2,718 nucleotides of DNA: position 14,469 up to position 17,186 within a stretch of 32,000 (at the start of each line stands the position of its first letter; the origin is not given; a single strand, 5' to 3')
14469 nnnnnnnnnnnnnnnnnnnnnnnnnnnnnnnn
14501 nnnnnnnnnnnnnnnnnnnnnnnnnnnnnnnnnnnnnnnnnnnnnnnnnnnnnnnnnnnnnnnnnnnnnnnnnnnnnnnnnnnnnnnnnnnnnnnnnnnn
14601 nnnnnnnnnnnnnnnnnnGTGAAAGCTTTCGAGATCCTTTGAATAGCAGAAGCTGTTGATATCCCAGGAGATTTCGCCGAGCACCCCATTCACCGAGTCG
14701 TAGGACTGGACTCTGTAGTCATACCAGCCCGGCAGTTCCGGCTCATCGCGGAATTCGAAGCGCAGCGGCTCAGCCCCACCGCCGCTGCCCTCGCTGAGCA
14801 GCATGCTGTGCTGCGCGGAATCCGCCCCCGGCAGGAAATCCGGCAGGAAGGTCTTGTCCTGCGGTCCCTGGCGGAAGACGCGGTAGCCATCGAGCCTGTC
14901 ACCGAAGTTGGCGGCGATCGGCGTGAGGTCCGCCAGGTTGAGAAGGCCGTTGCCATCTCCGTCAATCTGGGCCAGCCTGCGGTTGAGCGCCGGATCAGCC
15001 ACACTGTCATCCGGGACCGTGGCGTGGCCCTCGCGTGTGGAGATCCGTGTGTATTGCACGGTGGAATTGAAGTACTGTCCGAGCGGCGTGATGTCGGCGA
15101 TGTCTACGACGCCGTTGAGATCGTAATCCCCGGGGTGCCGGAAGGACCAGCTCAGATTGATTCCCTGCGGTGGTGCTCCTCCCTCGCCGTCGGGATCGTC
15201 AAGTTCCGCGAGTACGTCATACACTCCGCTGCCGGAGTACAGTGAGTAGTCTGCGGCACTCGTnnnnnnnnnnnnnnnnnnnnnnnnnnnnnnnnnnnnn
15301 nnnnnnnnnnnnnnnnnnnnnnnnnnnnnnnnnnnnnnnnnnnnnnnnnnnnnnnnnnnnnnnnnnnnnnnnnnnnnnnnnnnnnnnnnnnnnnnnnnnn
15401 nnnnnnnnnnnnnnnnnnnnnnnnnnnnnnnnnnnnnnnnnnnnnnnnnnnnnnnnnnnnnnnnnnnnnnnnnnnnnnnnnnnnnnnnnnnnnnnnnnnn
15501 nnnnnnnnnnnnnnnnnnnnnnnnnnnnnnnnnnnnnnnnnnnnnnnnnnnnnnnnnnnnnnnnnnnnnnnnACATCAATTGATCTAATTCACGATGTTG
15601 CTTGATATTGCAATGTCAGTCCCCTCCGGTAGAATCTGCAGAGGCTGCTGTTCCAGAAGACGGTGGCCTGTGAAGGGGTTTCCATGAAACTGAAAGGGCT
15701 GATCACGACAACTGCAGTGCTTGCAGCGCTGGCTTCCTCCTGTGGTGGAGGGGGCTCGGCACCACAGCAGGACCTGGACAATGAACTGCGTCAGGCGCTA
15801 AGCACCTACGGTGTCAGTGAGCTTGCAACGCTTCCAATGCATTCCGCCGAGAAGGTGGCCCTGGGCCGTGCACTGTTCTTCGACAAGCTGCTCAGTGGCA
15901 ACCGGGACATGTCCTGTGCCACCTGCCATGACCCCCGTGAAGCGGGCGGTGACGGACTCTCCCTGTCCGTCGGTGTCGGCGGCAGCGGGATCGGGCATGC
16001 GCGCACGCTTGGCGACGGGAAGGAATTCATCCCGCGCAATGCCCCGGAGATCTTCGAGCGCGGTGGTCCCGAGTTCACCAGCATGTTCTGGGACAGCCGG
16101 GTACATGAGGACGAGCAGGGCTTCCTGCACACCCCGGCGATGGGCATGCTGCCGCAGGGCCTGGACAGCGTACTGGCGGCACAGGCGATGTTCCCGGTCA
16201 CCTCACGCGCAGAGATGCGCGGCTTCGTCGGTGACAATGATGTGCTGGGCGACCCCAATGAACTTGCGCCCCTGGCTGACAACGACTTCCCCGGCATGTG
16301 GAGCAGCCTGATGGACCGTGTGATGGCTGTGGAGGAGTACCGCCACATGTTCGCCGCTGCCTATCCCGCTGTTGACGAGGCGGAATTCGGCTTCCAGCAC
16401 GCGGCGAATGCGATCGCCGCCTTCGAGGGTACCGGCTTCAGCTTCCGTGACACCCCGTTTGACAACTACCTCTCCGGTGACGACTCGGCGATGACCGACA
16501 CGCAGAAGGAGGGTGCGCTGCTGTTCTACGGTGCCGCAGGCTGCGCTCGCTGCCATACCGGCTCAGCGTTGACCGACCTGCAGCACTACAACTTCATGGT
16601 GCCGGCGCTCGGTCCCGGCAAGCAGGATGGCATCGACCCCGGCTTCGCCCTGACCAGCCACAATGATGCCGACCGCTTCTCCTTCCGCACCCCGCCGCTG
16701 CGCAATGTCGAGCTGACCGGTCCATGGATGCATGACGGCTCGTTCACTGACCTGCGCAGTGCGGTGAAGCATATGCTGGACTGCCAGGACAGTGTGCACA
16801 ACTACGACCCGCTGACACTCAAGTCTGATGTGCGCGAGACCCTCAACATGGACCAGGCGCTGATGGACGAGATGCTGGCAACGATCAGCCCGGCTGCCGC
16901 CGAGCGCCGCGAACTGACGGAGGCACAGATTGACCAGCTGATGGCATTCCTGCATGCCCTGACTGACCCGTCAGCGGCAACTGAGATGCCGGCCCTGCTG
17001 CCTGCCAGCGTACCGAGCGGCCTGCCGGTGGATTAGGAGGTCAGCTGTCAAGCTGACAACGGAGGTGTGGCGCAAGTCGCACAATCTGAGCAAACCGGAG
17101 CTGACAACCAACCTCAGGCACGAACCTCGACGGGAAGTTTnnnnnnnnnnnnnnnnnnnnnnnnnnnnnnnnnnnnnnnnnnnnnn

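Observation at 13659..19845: Family B: lipoproteins with an atypical split dockerin-like module and a shared uncharacterised C-terminal domain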

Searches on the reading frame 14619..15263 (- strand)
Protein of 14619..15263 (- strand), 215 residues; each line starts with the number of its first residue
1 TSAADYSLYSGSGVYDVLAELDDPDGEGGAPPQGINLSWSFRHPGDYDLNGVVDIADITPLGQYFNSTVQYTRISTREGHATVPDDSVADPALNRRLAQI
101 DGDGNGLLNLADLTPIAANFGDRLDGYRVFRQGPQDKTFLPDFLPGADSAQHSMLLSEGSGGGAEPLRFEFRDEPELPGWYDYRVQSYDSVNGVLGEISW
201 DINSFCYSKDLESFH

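Call 27: find_homologous_proteins(query=A3, max_evalue=0.00001)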
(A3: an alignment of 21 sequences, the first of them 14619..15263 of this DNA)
Query A3 (21 sequences) (215 aa, profile of the alignment): 96 proteins with E <= 0.00001 among 8000 candidates.
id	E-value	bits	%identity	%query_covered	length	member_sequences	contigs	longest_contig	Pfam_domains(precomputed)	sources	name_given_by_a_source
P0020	4.3e-53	198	34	63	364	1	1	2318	PF00404.25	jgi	jgi:hypothetical protein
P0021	1.5e-50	190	36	51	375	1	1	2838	PF00404.25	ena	-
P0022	1.5e-49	187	38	44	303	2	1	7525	-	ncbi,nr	ncbi:hypothetical protein IIA79_03610 [bacterium]|nr:hypothetical protein [bacterium]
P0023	1.0e-48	184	44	44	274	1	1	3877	-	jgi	jgi:hypothetical protein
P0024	1.9e-46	177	39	44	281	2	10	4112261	-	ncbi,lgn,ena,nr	ncbi:MAG: hypothetical protein H7A35_02605 [Planctomycetales bacterium]|nr:hypothetical protein [bac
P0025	2.8e-45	173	38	44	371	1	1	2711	PF00404.25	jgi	jgi:hypothetical protein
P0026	3.4e-45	172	45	44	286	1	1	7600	-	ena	-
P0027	1.8e-44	170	40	44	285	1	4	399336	-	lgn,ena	-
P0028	2.8e-44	169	40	48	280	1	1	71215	-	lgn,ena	-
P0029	7.9e-44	168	38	47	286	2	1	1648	-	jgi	-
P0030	1.1e-43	167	33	45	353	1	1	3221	PF00404.25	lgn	-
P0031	1.1e-43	167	38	48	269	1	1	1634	-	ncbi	-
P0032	1.4e-43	167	45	44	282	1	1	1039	-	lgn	-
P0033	2.4e-43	166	34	46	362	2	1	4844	-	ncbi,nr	ncbi:MAG TPA: hypothetical protein ENO21_00635, partial [Firmicutes bacterium]|nr:hypothetical prote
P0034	5.1e-43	165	36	45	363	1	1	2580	PF00801.27,PF18911.7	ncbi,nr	ncbi:hypothetical protein IIA79_08350, partial [bacterium]|nr:hypothetical protein [bacterium]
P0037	6.5e-42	162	32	73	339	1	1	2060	PF13405.13,PF00404.25,PF00036.39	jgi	jgi:hypothetical protein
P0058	3.6e-36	143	38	44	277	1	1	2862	PF00404.25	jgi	jgi:hypothetical protein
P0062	9.8e-34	135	31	50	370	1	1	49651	PF00404.25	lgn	-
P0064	5.0e-33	133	29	44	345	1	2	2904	PF00404.25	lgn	-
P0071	2.3e-32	131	39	44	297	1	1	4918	PF00404.25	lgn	-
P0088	1.8e-29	121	38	43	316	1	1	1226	PF00404.25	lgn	-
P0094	1.0e-25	109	37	43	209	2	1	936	PF00404.25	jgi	jgi:hypothetical protein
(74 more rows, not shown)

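Call 36: search_solved_structures(query=A3, max_evalue=1, show_alignments=3)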
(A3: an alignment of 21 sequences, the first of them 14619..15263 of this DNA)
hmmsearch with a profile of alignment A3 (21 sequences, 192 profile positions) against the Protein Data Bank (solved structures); distinct sequences matched with E-value up to 1: 53.
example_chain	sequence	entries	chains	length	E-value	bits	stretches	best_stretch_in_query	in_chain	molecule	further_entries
4fl4_A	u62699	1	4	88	3.7e-05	27.1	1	42-101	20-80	Glycoside hydrolase family 9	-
2y3n_B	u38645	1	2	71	9.8e-05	25.7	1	43-103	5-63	CELLULOSOMAL FAMILY-48 PROCESSIVE GLYCOSIDE HYDROLASE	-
2rrt_A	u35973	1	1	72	0.00017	24.9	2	46-92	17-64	Calmodulin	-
2l1w_A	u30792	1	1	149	0.0016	21.7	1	46-90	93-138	Calmodulin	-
4cj0_A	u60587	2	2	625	0.0021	21.3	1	42-100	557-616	ENDOGLUCANASE D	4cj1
1clc_A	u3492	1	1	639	0.0022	21.3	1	42-100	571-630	ENDOGLUCANASE CELD; EC: 3.2.1.4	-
4wi0_B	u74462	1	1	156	0.0087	19.4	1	49-103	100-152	Cellulosomal scaffoldin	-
8x39_A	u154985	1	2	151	0.012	18.9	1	43-96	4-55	Serine protease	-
8x3a_A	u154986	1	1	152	0.013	18.8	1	43-96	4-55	Serine protease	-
2rob_A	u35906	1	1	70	0.014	18.7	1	46-90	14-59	Calmodulin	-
2ccl_B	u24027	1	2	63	0.027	17.7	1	43-96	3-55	ENDO-1,4-BETA-XYLANASE Y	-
2kn2_A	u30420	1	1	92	0.027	17.7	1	46-90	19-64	Calmodulin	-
4u3s_B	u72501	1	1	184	0.045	17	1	49-102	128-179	Cellulosomal scaffoldin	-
8g4l_bm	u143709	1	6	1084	0.064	16.5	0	101-146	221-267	Titin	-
9qt9_E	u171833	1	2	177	0.14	15.4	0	46-91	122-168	Calmodulin-1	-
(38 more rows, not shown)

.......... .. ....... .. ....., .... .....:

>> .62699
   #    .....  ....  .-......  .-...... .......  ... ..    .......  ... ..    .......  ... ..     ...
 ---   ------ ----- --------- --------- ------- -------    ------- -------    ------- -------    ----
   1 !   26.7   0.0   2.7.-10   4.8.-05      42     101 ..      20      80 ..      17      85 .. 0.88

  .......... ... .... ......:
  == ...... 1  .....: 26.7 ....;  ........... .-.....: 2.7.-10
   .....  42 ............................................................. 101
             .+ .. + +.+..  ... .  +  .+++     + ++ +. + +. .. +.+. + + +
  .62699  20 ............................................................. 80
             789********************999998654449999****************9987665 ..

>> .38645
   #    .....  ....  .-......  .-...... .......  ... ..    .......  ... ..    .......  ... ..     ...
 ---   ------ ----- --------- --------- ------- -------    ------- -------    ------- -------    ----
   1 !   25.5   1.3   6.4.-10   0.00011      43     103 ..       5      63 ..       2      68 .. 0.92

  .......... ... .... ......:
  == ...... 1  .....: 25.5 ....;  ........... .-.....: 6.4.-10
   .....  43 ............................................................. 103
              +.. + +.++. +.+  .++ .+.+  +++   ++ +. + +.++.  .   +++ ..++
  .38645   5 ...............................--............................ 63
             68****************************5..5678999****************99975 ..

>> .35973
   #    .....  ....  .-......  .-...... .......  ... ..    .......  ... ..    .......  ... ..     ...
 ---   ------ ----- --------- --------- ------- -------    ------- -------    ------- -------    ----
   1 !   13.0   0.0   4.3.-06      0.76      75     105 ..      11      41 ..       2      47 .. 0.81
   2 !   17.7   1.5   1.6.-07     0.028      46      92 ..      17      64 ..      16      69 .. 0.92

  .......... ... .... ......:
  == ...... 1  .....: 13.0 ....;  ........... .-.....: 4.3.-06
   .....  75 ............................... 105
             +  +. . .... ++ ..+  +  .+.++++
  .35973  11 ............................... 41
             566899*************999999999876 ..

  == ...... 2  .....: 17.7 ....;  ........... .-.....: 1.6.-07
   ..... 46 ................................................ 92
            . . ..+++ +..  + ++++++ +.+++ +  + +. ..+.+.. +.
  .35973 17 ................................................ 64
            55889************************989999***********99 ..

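Call 56: search_protein_families(library=pfam, alignment_id=A3, max_evalue=1)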
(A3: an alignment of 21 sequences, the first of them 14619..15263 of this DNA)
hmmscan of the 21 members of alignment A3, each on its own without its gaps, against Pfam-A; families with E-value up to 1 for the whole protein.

A. member 1, window:14619-15263:- (215 aa): 0 families

B. families by the number of members that match (of 21 scanned): 9 families
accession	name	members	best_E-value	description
PF00404.24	Dockerin_1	12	4.5e-05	Dockerin type I domain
PF00036.39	EF-hand_1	3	0.034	EF hand domain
PF16346.12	GH32_BT1760-like_C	1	0.0045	GH32, BT1760-like, C-terminal domain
PF01141.23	Gag_p12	1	0.068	Gag polyprotein, inner coat protein p12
PF25548.1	DUF7926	1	0.068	Domain of unknown function (DUF7926)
PF13499.12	EF-hand_7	1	0.073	EF-hand domain pair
PF22573.2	SPMIP5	1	0.12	Sperm-associated microtubule inner protein 5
PF13405.12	EF-hand_6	1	0.12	EF-hand domain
PF22583.2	UPF0425_C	1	0.24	UPF0425 C-terminal domain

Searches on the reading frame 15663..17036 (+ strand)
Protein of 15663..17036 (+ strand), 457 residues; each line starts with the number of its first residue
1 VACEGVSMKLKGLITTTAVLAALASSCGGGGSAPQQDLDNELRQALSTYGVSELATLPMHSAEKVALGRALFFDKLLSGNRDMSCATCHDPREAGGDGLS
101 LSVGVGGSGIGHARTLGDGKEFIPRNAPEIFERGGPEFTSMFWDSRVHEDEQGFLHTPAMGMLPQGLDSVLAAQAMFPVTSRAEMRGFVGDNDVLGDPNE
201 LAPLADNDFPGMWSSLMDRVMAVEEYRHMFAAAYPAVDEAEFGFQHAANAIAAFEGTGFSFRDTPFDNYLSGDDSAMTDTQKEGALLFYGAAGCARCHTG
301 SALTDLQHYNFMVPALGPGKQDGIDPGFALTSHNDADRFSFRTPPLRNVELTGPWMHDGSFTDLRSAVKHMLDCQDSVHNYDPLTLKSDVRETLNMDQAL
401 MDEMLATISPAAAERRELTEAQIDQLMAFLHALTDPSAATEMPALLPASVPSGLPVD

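Call 9: search_protein_families(library=pfam, proteins=[window:15663-17036:+], max_evalue=0.001)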
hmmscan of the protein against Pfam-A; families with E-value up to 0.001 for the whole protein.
window:15663-17036:+ (457 aa): 2 families
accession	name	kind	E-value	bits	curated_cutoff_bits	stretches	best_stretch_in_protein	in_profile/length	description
PF03150.19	CCP_MauG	-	1.4e-36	126.9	25.6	1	63-274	2-148/149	Di-haem cytochrome c peroxidase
PF00034.26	Cytochrom_C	-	2.9e-06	29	21.3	0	283-433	3-89/90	Cytochrome c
